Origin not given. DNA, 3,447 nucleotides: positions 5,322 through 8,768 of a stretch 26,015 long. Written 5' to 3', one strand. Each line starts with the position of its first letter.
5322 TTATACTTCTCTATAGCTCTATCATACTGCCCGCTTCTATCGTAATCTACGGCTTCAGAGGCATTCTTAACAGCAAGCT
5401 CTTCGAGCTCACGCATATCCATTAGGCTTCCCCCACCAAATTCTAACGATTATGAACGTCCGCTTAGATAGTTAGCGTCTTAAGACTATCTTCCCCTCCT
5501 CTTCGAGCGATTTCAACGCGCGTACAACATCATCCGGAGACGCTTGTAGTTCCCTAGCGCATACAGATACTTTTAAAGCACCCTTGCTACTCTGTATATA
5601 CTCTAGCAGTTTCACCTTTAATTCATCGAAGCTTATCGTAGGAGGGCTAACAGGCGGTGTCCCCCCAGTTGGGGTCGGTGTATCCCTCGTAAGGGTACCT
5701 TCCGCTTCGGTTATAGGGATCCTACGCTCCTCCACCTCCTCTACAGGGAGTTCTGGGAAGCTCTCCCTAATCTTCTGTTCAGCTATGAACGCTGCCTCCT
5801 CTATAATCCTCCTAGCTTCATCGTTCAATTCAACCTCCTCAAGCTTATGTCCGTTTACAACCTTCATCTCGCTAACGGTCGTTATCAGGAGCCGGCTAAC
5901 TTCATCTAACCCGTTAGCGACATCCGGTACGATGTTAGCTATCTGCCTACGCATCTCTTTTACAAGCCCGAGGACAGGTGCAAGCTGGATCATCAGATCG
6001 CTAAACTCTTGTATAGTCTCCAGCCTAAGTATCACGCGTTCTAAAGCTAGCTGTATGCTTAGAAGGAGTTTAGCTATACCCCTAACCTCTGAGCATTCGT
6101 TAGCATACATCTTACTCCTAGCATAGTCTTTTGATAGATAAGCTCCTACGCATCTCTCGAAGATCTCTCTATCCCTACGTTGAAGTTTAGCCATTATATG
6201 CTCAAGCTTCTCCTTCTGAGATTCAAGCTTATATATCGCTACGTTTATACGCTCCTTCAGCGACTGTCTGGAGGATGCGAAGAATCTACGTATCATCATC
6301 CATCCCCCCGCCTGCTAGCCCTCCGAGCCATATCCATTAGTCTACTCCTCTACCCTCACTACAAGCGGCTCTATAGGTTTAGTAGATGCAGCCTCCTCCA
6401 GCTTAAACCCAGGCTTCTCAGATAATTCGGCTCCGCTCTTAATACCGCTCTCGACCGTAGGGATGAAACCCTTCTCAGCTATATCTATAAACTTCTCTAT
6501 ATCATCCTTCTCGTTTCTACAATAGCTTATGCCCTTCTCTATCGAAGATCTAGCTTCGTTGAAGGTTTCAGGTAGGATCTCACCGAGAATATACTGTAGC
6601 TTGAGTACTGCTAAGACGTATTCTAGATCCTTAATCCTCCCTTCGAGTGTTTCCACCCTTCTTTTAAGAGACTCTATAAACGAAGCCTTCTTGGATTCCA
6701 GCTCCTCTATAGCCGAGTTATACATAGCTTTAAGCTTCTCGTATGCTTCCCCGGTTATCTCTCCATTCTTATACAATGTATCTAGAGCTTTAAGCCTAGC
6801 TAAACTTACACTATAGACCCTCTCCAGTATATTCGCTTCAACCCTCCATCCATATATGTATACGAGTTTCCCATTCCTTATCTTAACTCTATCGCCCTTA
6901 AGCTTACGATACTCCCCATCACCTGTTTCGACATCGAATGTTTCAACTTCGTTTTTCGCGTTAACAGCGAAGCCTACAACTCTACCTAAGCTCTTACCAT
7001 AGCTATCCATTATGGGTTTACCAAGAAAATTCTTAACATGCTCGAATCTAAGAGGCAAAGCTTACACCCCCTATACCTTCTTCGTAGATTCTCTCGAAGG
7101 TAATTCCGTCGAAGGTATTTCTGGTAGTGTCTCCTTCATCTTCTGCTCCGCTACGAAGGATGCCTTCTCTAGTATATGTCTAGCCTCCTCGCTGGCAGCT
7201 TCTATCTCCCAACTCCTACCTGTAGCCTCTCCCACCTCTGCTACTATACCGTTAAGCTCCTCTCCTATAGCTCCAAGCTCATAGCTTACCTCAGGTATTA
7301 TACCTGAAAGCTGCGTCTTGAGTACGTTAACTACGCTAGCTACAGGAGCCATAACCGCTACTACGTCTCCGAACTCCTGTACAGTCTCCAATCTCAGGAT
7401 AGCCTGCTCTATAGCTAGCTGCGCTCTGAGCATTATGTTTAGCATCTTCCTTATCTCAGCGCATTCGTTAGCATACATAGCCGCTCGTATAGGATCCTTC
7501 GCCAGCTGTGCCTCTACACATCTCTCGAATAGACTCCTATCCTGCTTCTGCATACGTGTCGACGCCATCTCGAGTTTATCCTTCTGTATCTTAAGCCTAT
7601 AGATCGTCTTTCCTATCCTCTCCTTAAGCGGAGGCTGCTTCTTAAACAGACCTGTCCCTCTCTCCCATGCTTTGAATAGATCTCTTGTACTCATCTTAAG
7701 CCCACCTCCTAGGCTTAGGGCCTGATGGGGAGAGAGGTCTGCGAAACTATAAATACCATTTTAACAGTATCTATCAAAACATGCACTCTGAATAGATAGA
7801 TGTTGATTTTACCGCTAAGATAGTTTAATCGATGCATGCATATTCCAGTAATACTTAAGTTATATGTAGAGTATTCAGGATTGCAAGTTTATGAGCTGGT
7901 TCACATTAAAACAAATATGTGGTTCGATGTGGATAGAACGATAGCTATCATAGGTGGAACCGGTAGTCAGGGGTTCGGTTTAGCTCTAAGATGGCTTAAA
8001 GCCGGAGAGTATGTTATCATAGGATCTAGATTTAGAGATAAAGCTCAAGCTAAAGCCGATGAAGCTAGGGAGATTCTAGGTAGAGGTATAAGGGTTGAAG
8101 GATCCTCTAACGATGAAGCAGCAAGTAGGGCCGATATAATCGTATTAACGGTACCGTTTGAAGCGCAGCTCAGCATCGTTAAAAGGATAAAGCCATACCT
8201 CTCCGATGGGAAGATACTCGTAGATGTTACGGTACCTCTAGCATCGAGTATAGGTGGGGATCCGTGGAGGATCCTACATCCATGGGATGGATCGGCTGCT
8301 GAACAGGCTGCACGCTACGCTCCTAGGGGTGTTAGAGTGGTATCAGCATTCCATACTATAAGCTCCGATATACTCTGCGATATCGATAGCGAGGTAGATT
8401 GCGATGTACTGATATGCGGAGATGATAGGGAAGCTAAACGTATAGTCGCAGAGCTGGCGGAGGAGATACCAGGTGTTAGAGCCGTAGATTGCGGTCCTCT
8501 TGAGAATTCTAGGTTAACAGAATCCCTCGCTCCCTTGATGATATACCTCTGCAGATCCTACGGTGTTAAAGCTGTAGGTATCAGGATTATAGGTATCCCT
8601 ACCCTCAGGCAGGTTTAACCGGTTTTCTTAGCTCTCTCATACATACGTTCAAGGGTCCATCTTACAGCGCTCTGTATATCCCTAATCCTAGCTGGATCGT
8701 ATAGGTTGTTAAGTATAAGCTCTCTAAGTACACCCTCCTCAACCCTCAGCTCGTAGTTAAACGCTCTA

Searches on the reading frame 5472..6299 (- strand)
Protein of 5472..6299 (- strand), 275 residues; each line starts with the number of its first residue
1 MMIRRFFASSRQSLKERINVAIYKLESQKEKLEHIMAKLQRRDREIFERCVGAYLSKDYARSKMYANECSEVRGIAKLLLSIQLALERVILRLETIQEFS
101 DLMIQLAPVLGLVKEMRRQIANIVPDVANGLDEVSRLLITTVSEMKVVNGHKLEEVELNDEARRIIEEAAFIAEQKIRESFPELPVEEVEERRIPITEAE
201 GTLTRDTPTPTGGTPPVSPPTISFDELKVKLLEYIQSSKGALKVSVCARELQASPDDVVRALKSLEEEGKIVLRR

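Call 5: search_protein_families(library=ncbifam, proteins=[window:5472-6299:-], max_evalue=0.00001)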
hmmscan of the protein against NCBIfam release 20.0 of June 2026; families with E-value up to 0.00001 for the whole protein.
window:5472-6299:- (275 aa): 3 families
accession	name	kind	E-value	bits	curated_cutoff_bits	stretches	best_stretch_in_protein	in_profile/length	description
NF041005.1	cell_div_CdvB1_B2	equivalog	3.2e-48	164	350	1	9-189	28-208/212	cell division protein CdvB1/B2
NF041008.1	cell_div_CdvB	equivalog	1.9e-41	142.5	370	1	11-273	18-258/260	cell division protein CdvB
NF041009.1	cell_div_CdvB3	equivalog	5.1e-10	39.3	170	1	22-180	10-160/164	cell division protein CdvB3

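Call 6: search_protein_families(library=pfam, proteins=[window:5472-6299:-], max_evalue=0.0001)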
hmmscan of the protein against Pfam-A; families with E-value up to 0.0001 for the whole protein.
window:5472-6299:- (275 aa): 1 family
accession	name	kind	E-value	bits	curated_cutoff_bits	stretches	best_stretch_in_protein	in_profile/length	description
PF18121.7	TFA2_Winged_2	-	3.4e-05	23.9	26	1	230-274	5-46/60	TFA2 Winged helix domain 2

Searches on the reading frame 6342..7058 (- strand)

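Call 5: search_protein_families(library=ncbifam, proteins=[window:6342-7058:-], max_evalue=0.00001)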
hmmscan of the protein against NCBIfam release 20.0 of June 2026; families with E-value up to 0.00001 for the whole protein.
window:6342-7058:- (238 aa): 1 family
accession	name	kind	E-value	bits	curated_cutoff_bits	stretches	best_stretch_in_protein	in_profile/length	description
NF041007.1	cell_div_CdvA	equivalog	4.2e-19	68.9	350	1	4-193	3-191/235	cell division protein CdvA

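Call 6: search_protein_families(library=pfam, proteins=[window:6342-7058:-], max_evalue=0.0001)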
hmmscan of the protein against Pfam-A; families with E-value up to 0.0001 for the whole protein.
window:6342-7058:- (238 aa): 1 family
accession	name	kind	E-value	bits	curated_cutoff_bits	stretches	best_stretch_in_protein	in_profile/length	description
PF18822.6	CdvA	-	4.1e-19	69.3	30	1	88-192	2-106/123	CdvA-like coiled-coil domain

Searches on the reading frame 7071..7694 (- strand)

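Call 5: search_protein_families(library=ncbifam, proteins=[window:7071-7694:-], max_evalue=0.00001)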
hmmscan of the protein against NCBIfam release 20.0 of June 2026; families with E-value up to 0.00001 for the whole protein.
window:7071-7694:- (207 aa): 3 families
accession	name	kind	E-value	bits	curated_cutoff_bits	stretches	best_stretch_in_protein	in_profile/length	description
NF041005.1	cell_div_CdvB1_B2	equivalog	4.6e-64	215.8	350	1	8-197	18-207/212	cell division protein CdvB1/B2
NF041008.1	cell_div_CdvB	equivalog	1.5e-42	146.1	370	1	22-201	20-199/260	cell division protein CdvB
NF041009.1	cell_div_CdvB3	equivalog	6.9e-14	51.9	170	1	26-189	5-160/164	cell division protein CdvB3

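Call 6: search_protein_families(library=pfam, proteins=[window:7071-7694:-], max_evalue=0.0001)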
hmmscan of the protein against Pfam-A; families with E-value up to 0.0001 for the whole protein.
window:7071-7694:- (207 aa): 0 families

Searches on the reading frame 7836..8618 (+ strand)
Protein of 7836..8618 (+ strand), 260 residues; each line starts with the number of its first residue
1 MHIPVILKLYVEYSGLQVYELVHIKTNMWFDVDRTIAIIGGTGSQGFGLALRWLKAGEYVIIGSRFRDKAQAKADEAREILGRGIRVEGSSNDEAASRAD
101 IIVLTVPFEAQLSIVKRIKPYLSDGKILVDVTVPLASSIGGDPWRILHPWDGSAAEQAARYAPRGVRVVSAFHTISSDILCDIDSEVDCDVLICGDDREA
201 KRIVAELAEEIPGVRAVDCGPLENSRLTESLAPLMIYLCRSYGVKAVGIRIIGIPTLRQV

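Call 5: search_protein_families(library=ncbifam, proteins=[window:7836-8618:+], max_evalue=0.00001)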
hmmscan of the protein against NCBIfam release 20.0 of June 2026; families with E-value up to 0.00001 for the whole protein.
window:7836-8618:+ (260 aa): 7 families
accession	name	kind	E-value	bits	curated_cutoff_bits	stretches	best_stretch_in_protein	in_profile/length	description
TIGR01915.1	npdG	equivalog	3.8e-78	262.4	149.8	1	36-251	3-220/220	NADPH-dependent F420 reductase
NF006408.0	PRK08655.1-2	equivalog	2.6e-10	39.6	422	1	34-132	7-98/441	prephenate dehydrogenase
NF006409.0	PRK08655.1-3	equivalog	8.1e-09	35.4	310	1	35-132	2-91/290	prephenate dehydrogenase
TIGR00465.1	ilvC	equivalog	2.2e-08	33.4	226.15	1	33-128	3-90/314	ketol-acid reductoisomerase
NF006410.0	PRK08655.1-4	equivalog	8.2e-08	31.5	498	1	35-132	6-96/446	prephenate dehydrogenase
NF004017.0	PRK05479.1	equivalog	9.8e-08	31.1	336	1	33-129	17-105/337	ketol-acid reductoisomerase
NF006407.0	PRK08655.1-1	equivalog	2.3e-07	30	834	1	36-132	3-92/439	prephenate dehydrogenase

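Call 6: search_protein_families(library=pfam, proteins=[window:7836-8618:+], max_evalue=0.0001)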
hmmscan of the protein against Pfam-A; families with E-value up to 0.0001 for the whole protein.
window:7836-8618:+ (260 aa): 4 families
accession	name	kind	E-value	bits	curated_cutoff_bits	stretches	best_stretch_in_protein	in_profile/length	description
PF03807.23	F420_oxidored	-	5.5e-19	69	21.6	1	35-134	1-94/94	NADP oxidoreductase coenzyme F420-dependent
PF07991.19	KARI_N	-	1.9e-08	34.5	20.6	1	33-129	4-92/165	Acetohydroxy acid isomeroreductase, NADPH-binding domain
PF02153.23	PDH_N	-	6.4e-06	26.2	26.5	1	67-132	17-79/154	Prephenate dehydrogenase, nucleotide-binding domain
PF03446.21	NAD_binding_2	-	2.6e-05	24.7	21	1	36-132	2-93/161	NAD binding domain of 6-phosphogluconate dehydrogenase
